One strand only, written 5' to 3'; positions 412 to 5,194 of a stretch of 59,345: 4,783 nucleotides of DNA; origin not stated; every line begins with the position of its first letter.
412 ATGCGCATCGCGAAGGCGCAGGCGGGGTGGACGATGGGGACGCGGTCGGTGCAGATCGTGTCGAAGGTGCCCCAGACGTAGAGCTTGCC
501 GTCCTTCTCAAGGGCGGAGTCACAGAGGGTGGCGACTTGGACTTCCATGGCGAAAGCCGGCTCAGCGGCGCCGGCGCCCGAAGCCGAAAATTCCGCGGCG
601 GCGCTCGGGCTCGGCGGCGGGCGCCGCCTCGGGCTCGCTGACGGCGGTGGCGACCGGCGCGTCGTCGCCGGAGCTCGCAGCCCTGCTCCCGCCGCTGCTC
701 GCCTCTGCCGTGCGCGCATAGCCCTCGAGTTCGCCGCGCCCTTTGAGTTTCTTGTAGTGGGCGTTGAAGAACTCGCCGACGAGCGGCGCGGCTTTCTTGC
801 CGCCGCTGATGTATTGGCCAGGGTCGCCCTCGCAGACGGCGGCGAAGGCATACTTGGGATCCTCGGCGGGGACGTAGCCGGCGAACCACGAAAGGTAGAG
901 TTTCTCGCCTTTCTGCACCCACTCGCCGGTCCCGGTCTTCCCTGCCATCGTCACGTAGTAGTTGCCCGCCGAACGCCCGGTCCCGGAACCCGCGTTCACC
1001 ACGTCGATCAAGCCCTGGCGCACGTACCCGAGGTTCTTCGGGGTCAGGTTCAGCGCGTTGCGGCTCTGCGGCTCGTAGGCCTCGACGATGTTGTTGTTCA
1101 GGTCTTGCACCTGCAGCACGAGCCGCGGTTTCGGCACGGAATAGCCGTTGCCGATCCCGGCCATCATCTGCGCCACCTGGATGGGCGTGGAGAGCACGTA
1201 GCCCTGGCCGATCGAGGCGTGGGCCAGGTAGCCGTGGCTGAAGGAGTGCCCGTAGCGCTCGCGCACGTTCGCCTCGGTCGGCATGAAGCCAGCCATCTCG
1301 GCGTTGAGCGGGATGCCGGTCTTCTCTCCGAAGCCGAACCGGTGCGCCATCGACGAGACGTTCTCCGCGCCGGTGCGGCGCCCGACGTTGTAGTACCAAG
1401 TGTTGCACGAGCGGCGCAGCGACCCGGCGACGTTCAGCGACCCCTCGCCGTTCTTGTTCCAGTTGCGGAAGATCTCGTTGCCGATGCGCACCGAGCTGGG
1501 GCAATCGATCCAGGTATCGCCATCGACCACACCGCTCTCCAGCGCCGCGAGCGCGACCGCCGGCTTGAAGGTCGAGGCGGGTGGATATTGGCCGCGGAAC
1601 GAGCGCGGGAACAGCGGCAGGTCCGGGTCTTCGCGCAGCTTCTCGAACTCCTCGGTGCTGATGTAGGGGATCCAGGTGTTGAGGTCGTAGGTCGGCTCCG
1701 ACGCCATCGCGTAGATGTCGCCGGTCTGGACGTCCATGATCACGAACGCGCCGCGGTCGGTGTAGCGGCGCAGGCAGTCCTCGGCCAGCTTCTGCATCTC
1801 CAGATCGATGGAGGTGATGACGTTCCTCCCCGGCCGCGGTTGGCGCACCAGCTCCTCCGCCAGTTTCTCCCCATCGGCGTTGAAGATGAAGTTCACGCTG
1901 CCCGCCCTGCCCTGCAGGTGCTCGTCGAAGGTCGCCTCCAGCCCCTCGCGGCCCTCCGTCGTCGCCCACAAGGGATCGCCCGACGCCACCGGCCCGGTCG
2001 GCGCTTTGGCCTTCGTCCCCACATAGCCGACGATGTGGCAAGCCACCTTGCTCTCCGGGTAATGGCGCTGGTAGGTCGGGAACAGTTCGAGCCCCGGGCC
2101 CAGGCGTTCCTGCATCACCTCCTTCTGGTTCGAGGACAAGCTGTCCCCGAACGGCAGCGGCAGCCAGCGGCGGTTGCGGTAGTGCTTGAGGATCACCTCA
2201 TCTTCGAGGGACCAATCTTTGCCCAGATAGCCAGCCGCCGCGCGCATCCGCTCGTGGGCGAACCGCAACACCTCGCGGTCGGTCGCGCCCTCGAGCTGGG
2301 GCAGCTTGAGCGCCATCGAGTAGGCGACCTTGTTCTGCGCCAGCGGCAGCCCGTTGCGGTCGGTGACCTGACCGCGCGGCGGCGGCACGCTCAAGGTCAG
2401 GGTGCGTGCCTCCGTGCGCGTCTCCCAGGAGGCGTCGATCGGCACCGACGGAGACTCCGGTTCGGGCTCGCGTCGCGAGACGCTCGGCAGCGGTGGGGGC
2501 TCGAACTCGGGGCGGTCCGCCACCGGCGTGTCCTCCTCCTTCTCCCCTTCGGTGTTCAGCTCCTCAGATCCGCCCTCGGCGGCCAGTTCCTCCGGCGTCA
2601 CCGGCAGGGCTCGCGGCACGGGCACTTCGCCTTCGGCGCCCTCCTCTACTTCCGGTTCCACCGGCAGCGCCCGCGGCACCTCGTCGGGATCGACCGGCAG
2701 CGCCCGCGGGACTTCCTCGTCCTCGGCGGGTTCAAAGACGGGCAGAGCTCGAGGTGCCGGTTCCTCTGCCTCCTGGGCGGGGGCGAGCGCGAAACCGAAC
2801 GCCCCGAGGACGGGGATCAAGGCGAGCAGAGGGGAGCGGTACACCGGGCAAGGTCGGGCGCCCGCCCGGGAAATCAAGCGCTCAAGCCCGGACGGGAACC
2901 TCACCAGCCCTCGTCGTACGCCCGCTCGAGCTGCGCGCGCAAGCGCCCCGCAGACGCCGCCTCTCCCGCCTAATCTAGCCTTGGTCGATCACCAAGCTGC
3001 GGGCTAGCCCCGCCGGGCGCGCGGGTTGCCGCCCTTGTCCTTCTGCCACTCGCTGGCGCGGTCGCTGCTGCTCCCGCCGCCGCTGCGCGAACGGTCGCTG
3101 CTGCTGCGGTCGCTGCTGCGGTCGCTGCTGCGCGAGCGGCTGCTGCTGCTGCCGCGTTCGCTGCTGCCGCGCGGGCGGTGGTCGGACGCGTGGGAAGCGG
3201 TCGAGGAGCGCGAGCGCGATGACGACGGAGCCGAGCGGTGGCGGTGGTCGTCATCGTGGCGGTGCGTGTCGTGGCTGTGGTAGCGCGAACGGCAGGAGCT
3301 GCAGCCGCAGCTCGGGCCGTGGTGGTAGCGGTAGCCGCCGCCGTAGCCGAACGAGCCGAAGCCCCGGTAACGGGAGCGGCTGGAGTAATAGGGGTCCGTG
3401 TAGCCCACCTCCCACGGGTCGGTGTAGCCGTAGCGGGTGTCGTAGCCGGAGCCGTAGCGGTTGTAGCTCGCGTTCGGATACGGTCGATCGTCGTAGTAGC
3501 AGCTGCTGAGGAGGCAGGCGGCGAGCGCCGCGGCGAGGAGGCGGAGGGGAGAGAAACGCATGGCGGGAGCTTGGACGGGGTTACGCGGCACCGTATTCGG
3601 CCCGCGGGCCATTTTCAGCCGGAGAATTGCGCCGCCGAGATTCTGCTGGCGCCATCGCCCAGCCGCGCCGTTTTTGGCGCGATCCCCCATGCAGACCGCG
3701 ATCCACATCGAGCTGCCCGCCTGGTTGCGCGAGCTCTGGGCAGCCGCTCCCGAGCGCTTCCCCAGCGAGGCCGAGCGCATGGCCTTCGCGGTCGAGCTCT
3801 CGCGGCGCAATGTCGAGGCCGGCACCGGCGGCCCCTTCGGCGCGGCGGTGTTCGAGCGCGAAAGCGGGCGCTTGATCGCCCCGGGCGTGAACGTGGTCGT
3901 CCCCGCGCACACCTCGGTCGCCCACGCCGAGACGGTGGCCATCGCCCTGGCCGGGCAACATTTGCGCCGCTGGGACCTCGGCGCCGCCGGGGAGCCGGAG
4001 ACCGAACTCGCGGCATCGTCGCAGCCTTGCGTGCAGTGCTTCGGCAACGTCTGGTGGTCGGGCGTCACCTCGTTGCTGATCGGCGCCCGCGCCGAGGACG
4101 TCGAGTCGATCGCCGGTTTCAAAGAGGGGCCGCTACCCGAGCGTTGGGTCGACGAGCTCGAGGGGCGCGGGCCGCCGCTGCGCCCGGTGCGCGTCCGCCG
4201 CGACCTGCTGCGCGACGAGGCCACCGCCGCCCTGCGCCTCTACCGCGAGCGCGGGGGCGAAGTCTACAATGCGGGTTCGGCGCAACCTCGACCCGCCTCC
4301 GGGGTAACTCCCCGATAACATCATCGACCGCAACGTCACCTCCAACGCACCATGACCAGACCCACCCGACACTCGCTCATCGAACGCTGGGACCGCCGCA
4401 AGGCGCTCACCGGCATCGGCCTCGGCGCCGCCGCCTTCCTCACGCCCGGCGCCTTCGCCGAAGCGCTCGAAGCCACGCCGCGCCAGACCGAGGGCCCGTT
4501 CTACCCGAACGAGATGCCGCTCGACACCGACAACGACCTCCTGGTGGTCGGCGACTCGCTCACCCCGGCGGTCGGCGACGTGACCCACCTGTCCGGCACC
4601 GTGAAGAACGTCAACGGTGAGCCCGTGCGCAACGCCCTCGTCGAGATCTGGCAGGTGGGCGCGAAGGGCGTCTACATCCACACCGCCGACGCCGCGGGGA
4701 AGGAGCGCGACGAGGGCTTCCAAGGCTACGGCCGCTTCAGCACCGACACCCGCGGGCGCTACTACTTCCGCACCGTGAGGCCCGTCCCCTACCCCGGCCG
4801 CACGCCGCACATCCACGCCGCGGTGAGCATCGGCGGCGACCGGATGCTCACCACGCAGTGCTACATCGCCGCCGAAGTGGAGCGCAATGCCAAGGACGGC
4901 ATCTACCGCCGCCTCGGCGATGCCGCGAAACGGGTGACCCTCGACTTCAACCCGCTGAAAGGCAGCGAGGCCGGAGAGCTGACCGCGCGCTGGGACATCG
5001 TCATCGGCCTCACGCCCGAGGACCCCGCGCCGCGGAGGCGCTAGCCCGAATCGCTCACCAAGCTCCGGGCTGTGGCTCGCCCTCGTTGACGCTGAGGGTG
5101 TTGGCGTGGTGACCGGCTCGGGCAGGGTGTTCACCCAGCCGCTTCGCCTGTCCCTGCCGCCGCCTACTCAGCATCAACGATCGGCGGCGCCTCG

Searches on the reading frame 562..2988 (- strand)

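Call 17: search_protein_families(library=pfam, proteins=[window:562-2988:-], max_evalue=0.001)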
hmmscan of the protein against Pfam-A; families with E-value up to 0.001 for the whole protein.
window:562-2988:- (808 aa): 2 families
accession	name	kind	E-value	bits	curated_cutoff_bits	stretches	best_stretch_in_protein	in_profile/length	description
PF00905.27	Transpeptidase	-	1.8e-64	218.3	22.1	1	413-739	1-296/299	Penicillin binding protein transpeptidase domain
PF03717.20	PBP_dimer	-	2.9e-21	77.1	24.4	1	201-378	2-178/180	Penicillin-binding Protein dimerisation domain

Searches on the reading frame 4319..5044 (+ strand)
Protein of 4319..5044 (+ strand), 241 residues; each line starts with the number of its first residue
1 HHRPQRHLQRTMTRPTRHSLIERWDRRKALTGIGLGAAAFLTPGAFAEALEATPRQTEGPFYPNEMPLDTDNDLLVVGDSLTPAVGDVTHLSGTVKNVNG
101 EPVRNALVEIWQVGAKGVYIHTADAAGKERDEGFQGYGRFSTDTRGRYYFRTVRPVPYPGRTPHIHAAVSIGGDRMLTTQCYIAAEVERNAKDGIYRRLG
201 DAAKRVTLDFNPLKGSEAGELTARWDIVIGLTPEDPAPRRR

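Call 17: search_protein_families(library=pfam, proteins=[window:4319-5044:+], max_evalue=0.001)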
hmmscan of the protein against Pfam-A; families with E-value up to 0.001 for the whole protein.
window:4319-5044:+ (241 aa): 1 family
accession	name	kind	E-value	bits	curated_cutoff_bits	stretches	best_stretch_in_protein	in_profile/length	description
PF00775.27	Dioxygenase_C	-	1.4e-20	73.9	27.3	1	58-186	2-142/182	Dioxygenase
